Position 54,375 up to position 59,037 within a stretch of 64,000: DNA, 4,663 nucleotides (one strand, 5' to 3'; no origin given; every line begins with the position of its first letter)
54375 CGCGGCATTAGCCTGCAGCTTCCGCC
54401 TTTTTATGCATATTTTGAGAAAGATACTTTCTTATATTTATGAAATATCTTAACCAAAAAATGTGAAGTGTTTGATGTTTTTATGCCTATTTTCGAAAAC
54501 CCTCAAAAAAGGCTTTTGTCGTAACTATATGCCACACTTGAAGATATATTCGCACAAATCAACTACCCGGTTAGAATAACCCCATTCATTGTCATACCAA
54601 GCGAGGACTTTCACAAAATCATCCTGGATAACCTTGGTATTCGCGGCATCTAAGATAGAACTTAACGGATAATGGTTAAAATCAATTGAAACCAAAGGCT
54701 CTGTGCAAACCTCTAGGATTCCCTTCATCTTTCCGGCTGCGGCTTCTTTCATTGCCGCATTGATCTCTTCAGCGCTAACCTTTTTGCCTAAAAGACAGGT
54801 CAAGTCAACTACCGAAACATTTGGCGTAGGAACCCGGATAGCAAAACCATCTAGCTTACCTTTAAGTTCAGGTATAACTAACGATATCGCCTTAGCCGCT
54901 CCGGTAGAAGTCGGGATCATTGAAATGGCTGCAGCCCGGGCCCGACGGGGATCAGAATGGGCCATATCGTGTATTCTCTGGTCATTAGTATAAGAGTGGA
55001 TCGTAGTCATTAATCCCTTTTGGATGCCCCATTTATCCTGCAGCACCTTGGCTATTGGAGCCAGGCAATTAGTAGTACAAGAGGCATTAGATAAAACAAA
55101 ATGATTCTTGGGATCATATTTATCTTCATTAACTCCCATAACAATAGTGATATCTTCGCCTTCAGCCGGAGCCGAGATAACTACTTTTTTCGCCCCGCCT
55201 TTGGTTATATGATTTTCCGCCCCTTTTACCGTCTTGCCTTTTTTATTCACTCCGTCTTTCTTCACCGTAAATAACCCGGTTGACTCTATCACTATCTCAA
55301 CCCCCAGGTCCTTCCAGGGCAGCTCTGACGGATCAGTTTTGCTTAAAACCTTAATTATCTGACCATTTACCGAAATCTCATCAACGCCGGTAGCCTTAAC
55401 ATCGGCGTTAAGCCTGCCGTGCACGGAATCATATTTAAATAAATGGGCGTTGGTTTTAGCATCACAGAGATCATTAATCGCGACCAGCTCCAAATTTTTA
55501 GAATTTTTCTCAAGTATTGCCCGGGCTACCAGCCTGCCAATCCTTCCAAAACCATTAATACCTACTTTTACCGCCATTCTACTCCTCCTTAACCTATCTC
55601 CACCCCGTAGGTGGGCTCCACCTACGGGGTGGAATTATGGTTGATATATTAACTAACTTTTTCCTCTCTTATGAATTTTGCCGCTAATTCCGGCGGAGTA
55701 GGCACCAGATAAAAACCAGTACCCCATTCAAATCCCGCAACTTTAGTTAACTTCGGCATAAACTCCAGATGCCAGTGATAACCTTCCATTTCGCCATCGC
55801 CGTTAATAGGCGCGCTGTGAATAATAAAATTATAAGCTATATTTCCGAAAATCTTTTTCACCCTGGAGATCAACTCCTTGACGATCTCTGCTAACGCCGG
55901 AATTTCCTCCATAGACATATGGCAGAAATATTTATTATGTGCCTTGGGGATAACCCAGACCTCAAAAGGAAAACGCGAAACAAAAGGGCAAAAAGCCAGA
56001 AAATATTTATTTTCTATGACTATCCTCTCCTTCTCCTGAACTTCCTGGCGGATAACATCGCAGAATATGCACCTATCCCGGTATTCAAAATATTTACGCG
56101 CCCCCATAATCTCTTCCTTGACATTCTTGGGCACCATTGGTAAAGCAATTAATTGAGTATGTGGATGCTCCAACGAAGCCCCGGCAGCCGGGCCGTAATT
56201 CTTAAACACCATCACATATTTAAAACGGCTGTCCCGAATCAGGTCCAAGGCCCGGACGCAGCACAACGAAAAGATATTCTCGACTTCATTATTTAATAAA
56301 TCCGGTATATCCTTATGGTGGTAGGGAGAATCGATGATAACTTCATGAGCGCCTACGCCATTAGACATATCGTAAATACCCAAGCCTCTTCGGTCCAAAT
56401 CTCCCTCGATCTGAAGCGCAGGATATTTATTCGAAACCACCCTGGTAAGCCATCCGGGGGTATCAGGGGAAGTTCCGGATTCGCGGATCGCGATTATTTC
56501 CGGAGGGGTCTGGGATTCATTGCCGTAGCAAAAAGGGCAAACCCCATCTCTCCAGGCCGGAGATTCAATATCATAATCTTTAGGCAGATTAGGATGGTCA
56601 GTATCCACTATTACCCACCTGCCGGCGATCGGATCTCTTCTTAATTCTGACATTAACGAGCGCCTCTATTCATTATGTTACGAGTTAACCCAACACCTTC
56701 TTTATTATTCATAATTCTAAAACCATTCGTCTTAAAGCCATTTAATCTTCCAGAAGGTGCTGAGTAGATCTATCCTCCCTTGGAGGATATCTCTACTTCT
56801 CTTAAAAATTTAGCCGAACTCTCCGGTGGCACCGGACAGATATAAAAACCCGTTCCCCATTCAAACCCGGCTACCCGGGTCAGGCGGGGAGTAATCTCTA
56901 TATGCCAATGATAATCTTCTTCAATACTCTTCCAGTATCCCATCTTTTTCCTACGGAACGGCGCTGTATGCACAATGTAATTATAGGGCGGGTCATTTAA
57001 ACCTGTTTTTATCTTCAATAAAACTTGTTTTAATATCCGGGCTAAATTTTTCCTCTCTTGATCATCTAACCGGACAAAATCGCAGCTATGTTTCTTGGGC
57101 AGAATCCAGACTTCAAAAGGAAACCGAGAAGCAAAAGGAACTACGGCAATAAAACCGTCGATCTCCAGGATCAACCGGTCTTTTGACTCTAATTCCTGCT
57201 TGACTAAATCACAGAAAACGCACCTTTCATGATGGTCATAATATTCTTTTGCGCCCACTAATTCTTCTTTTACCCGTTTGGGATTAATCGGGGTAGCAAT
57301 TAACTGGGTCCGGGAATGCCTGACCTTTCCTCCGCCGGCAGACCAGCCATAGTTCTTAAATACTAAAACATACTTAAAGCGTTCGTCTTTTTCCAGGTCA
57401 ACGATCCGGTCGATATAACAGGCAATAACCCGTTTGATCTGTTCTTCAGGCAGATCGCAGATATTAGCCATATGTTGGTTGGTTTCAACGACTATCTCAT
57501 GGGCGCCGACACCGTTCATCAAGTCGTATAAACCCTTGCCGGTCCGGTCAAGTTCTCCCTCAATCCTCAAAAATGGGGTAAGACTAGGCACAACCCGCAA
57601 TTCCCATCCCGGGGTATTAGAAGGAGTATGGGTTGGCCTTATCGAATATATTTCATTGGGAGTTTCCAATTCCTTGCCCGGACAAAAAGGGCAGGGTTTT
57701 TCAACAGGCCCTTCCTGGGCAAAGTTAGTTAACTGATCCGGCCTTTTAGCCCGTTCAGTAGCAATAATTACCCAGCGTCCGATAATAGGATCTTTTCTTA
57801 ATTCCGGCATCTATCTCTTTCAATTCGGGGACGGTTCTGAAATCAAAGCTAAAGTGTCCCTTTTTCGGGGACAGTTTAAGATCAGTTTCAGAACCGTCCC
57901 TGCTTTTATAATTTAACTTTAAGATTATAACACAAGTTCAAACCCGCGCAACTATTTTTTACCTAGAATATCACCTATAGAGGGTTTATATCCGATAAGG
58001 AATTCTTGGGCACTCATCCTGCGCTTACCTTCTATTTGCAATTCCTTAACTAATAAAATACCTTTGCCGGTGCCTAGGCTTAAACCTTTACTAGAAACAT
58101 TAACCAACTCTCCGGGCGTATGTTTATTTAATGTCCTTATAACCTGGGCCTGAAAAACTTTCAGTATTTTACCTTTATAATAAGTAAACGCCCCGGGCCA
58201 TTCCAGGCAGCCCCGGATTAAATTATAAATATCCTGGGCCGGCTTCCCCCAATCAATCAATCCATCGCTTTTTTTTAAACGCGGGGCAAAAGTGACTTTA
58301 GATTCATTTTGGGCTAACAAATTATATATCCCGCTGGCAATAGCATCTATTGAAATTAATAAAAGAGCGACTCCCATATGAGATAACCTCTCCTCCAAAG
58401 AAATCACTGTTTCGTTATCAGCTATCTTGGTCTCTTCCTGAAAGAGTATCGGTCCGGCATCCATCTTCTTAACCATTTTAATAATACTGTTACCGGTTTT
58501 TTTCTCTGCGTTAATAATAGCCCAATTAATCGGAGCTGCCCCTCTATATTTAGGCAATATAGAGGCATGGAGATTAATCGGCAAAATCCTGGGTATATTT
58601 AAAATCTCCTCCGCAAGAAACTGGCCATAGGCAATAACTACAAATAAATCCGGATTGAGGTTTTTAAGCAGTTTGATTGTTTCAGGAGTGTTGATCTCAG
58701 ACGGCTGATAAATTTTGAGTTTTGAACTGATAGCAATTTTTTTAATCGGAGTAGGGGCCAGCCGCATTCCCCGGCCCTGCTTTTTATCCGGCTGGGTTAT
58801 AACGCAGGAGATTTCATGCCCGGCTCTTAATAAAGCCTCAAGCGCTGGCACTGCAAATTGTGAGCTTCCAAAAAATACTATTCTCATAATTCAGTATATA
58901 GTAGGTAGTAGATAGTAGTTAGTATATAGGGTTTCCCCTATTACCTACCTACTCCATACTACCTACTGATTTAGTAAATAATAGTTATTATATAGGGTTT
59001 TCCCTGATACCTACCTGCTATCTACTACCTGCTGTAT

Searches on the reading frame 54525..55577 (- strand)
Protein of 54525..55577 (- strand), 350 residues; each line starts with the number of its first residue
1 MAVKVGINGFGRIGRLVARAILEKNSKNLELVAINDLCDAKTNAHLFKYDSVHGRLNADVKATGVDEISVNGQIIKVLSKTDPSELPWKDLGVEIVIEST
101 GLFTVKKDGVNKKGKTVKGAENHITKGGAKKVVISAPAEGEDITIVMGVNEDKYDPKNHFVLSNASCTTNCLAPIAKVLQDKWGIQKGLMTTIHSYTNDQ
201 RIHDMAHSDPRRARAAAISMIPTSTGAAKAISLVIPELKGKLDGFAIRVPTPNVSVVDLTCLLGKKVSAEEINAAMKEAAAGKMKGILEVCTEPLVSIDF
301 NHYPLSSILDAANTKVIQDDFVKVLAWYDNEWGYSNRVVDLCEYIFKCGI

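Call 15: search_protein_families(library=pfam, proteins=[window:54525-55577:-], max_evalue=0.001)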
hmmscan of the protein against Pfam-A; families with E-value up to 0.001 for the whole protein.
window:54525-55577:- (350 aa): 2 families
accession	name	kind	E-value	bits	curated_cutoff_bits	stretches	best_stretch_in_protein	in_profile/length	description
PF02800.25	Gp_dh_C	-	9.2e-67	224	24.4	1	172-328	1-158/158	Glyceraldehyde 3-phosphate dehydrogenase, C-terminal domain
PF00044.30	Gp_dh_N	-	3.6e-38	130.4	31.7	1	3-104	1-99/101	Glyceraldehyde 3-phosphate dehydrogenase, NAD binding domain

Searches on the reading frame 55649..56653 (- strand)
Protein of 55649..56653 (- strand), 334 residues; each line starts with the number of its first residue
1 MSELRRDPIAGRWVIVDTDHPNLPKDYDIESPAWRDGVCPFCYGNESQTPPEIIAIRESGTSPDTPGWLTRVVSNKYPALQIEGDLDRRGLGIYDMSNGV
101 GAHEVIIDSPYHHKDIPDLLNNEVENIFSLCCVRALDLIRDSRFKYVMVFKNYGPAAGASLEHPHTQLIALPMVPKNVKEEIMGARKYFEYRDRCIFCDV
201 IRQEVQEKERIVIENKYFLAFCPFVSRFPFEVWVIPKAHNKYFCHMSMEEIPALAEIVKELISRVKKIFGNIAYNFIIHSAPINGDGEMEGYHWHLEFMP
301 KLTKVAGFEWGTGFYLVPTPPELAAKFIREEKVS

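Call 15: search_protein_families(library=pfam, proteins=[window:55649-56653:-], max_evalue=0.001)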
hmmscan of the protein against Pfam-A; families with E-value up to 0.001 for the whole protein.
window:55649-56653:- (334 aa): 6 families
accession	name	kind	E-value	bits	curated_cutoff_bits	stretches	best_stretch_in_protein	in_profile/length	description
PF02744.22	GalP_UDP_tr_C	-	1.5e-16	61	29.2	1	186-303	6-122/165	Galactose-1-phosphate uridyl transferase, C-terminal domain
PF16268.10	DUF4921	-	2.5e-16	60.1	28.5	1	137-321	213-386/425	Domain of unknown function (DUF4921)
PF16285.10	DUF4931_N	-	6.1e-11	42.9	24.1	1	104-171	54-121/124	Domain of unknown function (DUF4931) N-terminal domain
PF01087.27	GalP_UDP_transf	-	8.5e-10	39.8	22.1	1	71-175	76-184/184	Galactose-1-phosphate uridyl transferase, N-terminal domain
PF01230.28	HIT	-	5e-09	37.1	21.5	1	206-296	3-92/98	HIT domain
PF19327.4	Ap4A_phos_N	-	0.00037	20.5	23.1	1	148-178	137-167/177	Ap4A phosphorylase N-terminal domain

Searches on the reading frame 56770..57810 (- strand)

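Call 15: search_protein_families(library=pfam, proteins=[window:56770-57810:-], max_evalue=0.001)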
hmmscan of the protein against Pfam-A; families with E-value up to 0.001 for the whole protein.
window:56770-57810:- (346 aa): 4 families
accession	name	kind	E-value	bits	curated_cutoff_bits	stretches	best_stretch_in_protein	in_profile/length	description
PF02744.22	GalP_UDP_tr_C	-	1.4e-15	57.8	29.2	1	188-306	6-119/165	Galactose-1-phosphate uridyl transferase, C-terminal domain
PF16285.10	DUF4931_N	-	1.4e-10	41.8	24.1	1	105-171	54-119/124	Domain of unknown function (DUF4931) N-terminal domain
PF16268.10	DUF4921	-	3e-08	33.4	28.5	1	112-331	187-388/425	Domain of unknown function (DUF4921)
PF01087.27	GalP_UDP_transf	-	9.2e-08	33.2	22.1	1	93-160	101-168/184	Galactose-1-phosphate uridyl transferase, N-terminal domain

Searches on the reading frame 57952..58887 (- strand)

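Call 15: search_protein_families(library=pfam, proteins=[window:57952-58887:-], max_evalue=0.001)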
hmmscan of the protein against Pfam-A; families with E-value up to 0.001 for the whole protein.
window:57952-58887:- (311 aa): 2 families
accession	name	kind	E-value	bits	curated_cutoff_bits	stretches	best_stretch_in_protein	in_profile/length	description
PF00551.24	Formyl_trans_N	-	2.4e-37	128.9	26.1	1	1-176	1-177/181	Formyl transferase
PF02911.23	Formyl_trans_C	-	1.4e-28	99.4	21.1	1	203-300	1-99/100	Formyl transferase, C-terminal domain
